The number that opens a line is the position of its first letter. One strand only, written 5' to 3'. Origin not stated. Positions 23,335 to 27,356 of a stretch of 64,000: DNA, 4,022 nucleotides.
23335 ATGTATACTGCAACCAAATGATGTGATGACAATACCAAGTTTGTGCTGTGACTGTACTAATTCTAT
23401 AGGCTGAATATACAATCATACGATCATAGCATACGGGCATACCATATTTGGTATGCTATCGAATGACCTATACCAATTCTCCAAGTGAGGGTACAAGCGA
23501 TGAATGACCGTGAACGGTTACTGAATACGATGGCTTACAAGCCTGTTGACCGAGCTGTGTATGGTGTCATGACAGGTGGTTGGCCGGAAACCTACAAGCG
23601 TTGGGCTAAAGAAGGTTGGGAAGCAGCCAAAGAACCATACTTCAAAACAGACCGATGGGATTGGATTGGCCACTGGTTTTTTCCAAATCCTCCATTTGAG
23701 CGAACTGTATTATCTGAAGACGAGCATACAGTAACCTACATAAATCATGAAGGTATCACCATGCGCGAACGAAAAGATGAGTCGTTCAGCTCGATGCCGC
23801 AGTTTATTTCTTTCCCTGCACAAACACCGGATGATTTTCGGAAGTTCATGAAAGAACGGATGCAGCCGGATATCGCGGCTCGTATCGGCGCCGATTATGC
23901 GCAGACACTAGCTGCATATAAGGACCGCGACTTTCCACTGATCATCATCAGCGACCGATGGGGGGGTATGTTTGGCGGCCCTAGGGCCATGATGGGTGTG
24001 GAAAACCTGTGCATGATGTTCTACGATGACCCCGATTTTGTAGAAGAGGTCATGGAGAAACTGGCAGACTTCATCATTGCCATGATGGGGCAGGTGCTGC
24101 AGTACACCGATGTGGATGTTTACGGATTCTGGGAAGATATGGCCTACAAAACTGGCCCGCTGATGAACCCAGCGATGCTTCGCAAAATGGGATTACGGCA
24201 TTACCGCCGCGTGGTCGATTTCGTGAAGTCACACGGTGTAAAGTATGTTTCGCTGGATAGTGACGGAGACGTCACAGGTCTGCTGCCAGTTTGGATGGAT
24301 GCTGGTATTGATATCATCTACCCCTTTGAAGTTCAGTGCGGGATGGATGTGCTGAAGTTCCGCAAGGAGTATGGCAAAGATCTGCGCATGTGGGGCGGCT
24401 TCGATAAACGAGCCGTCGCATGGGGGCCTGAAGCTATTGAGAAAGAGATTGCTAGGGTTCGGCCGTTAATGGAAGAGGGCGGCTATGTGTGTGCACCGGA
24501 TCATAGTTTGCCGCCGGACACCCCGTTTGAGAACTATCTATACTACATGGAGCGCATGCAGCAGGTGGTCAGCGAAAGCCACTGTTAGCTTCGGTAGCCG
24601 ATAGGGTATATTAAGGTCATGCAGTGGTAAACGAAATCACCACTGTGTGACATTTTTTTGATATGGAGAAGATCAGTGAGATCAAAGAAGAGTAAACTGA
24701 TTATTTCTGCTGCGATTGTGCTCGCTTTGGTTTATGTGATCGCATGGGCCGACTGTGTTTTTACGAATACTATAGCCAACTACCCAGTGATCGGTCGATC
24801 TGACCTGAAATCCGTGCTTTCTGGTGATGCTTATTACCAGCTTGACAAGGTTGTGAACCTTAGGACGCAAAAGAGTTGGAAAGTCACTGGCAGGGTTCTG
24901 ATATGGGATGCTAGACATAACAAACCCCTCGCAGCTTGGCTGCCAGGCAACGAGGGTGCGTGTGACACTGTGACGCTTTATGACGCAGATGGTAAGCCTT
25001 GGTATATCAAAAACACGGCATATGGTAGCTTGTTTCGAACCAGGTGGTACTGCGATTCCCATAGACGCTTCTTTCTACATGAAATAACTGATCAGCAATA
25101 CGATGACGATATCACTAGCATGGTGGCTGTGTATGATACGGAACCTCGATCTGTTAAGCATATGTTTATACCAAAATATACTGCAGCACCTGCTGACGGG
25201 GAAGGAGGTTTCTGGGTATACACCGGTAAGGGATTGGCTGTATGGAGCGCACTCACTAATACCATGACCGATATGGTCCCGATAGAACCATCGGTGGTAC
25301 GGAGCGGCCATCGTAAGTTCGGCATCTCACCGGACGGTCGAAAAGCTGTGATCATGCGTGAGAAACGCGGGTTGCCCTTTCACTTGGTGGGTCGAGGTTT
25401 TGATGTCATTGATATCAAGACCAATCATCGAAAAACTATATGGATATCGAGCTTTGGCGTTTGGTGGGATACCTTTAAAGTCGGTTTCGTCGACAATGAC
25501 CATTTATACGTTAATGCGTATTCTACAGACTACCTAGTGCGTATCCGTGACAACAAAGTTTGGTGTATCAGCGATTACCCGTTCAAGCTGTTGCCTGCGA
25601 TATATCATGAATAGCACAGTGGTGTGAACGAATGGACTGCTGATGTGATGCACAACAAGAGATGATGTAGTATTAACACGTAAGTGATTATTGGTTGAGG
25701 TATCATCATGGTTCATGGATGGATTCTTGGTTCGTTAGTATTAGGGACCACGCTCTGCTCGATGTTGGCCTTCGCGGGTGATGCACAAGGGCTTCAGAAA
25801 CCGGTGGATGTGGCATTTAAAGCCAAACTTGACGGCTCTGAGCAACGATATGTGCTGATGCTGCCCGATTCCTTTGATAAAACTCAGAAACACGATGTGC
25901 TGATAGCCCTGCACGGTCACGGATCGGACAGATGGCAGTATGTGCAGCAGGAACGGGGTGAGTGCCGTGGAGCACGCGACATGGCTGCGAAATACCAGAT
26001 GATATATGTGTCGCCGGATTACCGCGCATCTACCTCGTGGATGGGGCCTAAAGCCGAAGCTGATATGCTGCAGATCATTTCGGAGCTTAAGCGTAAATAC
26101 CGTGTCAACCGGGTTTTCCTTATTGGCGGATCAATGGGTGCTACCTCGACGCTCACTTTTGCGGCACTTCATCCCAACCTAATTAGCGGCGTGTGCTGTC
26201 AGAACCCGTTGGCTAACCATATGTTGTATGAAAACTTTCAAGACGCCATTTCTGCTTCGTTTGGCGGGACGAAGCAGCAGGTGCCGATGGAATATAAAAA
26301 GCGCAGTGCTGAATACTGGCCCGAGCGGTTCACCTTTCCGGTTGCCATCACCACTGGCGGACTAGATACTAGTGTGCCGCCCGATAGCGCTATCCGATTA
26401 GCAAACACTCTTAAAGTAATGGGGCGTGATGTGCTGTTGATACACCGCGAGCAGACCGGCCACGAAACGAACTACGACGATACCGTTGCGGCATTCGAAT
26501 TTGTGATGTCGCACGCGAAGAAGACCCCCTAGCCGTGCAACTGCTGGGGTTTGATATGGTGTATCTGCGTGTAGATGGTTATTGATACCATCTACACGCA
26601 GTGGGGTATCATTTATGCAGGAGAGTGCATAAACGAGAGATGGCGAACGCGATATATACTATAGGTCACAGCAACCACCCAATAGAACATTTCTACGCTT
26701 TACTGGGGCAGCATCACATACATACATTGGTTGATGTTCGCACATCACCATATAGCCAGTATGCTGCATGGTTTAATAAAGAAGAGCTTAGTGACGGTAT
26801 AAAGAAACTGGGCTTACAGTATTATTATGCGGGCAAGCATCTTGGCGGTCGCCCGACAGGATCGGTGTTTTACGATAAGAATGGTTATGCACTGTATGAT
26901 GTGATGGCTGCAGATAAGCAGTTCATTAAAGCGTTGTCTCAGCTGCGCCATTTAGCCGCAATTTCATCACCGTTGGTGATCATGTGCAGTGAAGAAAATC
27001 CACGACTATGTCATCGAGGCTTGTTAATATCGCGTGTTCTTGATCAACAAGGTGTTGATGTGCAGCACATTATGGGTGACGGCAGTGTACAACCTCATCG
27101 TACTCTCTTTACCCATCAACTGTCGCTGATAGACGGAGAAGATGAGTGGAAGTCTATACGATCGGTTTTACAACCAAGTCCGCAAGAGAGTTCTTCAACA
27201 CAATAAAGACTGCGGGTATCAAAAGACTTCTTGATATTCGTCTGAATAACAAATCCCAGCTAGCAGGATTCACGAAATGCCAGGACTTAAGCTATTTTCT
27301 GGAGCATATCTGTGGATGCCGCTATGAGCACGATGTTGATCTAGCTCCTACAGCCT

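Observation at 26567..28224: Compact lower-GC cassette: two tandem DUF488 paralogs plus an unknown 207-aa protein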

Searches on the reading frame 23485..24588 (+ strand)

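Call 3: search_protein_families(library=pfam, proteins=[window:23485-24588:+], max_evalue=0.01)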
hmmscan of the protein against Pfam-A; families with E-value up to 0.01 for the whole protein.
window:23485-24588:+ (367 aa): 2 families
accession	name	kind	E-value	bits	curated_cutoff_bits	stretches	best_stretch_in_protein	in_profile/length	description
PF01208.23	URO-D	-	4e-17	62.7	23.9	1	136-359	123-344/346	Uroporphyrinogen decarboxylase (URO-D)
PF19419.5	DUF5983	-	0.0028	18.4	27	1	239-270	57-88/90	Family of unknown function (DUF5983) C-terminal domain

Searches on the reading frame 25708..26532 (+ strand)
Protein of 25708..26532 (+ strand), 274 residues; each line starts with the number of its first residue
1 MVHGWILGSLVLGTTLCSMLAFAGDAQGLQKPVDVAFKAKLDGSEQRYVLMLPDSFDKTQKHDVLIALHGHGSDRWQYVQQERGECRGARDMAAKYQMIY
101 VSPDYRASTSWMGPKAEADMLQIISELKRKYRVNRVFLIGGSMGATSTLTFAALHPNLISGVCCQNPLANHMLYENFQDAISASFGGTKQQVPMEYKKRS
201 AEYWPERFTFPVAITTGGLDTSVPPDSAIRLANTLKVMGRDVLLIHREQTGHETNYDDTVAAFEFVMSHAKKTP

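Call 3: search_protein_families(library=pfam, proteins=[window:25708-26532:+], max_evalue=0.01)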
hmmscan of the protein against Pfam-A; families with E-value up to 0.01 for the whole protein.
window:25708-26532:+ (274 aa): 9 families
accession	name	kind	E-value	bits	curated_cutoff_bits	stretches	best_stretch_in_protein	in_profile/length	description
PF00326.27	Peptidase_S9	-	4.3e-11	43.1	22.6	1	118-257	46-192/213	Prolyl oligopeptidase family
PF00561.26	Abhydrolase_1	-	9.7e-09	35.7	25.8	1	117-192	52-127/245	alpha/beta hydrolase fold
PF12146.15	Hydrolase_4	-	2.2e-07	30.8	27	1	118-173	60-115/239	Serine aminopeptidase, S33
PF07859.19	Abhydrolase_3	-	2e-06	28.2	25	1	88-152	20-89/210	alpha/beta hydrolase fold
PF00756.26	Esterase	-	2.1e-06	28.1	22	1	48-257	10-232/251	Putative esterase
PF20434.5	BD-FAE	-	1.7e-05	24.8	26.8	0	58-149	9-104/215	BD-FAE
PF06028.17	DUF915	-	0.0021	17.9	22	1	115-152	84-121/255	Alpha/beta hydrolase of unknown function (DUF915)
PF02230.22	Abhydrolase_2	-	0.0034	17.7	23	0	123-203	93-181/217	Phospholipase/Carboxylesterase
PF12697.13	Abhydrolase_6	-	0.0066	17.6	26.3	0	66-161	2-88/217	Alpha/beta hydrolase family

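Call 65: find_encoding_contigs(protein=window:25708-26532:+, flank=5000, max_places=10)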
Protein window:25708-26532:+ (274 aa): 1 contig read that carries it; 1 place shown.
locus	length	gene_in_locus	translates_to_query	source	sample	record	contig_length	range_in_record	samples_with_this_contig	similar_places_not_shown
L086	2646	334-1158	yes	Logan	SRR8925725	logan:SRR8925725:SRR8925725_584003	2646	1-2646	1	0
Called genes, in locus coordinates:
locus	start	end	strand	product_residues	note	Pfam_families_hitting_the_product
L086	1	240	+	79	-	?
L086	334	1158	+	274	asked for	PF00756:Esterase (faint), PF20434:BD-FAE (faint), PF12146:Hydrolase_4 (faint), PF00561:Abhydrolase_1 (weak), PF07859:Abhydrolase_3 (weak), PF00326:Peptidase_S9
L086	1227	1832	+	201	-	PF04343:DUF488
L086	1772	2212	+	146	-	PF04343:DUF488, PF22751:DUF488-N3a (weak)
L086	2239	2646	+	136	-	?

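Call 84: search_protein_families(library=padloc, proteins=[window:25708-26532:+], max_evalue=0.00001)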
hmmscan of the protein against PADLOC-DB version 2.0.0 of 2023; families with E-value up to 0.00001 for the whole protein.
window:25708-26532:+ (274 aa): 0 families

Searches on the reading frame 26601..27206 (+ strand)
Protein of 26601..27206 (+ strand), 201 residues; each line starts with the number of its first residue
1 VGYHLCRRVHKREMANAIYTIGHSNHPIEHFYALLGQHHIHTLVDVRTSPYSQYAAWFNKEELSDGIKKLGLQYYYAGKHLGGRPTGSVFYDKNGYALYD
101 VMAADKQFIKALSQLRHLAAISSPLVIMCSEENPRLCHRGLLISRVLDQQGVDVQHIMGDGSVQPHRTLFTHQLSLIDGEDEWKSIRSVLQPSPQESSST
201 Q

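Call 3: search_protein_families(library=pfam, proteins=[window:26601-27206:+], max_evalue=0.01)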
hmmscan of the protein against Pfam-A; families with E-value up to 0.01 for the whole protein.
window:26601-27206:+ (201 aa): 1 family
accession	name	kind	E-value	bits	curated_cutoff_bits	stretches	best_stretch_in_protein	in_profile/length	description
PF04343.18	DUF488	-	4e-19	69.8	22.2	1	28-143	2-118/121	Domain of unknown function DUF488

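Call 4: search_protein_families(library=padloc, proteins=[window:26601-27206:+], max_evalue=0.1)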
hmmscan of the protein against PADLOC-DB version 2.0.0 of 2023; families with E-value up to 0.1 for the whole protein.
window:26601-27206:+ (201 aa): 4 families
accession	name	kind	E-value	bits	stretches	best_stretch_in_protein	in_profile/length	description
PDLC04657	PDC-M45B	-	2.8e-46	155.7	1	16-175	4-161/204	-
PDLC04505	PDC-M19A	-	1.4e-15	55.6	1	10-154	143-289/294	-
PDLC04658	PDC-M45C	-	8.7e-14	49.5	1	17-153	2-140/145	-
PDLC04504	PDC-M19A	-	2.2e-05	21.9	1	11-76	84-148/234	-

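Call 5: search_protein_families(library=ncbifam, proteins=[window:26601-27206:+], max_evalue=0.1)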
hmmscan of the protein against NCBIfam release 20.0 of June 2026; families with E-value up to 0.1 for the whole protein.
window:26601-27206:+ (201 aa): 1 family
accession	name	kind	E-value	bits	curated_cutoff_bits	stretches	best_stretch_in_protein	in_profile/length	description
NF009883.0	PRK13341.1-4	equivalog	0.0035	15.3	668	1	88-156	251-316/729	AAA family ATPase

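Call 23: search_protein_families(library=pfam, proteins=[window:26640-27203:+], max_evalue=10)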
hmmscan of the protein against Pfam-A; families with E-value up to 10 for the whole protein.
window:26640-27203:+ (188 aa): 3 families
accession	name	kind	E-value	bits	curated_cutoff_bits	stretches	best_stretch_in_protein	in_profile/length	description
PF04343.18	DUF488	-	3.4e-19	70.1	22.2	1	15-130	2-118/121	Domain of unknown function DUF488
PF22751.1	DUF488-N3a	-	0.017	15.8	27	1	98-136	79-116/118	Active DUF488-N3 subclade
PF12594.13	DUF3764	-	0.019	15.5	24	1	36-108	12-84/89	Protein of unknown function (DUF3764)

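Call 43: search_solved_structures(query=window:26640-27203:+, max_evalue=1, show_alignments=2)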
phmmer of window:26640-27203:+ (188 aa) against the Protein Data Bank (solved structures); distinct sequences matched with E-value up to 1: 2.
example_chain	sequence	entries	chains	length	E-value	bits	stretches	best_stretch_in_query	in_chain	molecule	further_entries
4nk7_A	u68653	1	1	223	0.49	13.4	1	10-120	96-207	Serine/threonine-protein kinase PLK4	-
4g7n_A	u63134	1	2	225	0.5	13.3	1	10-120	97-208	Serine/threonine-protein kinase PLK4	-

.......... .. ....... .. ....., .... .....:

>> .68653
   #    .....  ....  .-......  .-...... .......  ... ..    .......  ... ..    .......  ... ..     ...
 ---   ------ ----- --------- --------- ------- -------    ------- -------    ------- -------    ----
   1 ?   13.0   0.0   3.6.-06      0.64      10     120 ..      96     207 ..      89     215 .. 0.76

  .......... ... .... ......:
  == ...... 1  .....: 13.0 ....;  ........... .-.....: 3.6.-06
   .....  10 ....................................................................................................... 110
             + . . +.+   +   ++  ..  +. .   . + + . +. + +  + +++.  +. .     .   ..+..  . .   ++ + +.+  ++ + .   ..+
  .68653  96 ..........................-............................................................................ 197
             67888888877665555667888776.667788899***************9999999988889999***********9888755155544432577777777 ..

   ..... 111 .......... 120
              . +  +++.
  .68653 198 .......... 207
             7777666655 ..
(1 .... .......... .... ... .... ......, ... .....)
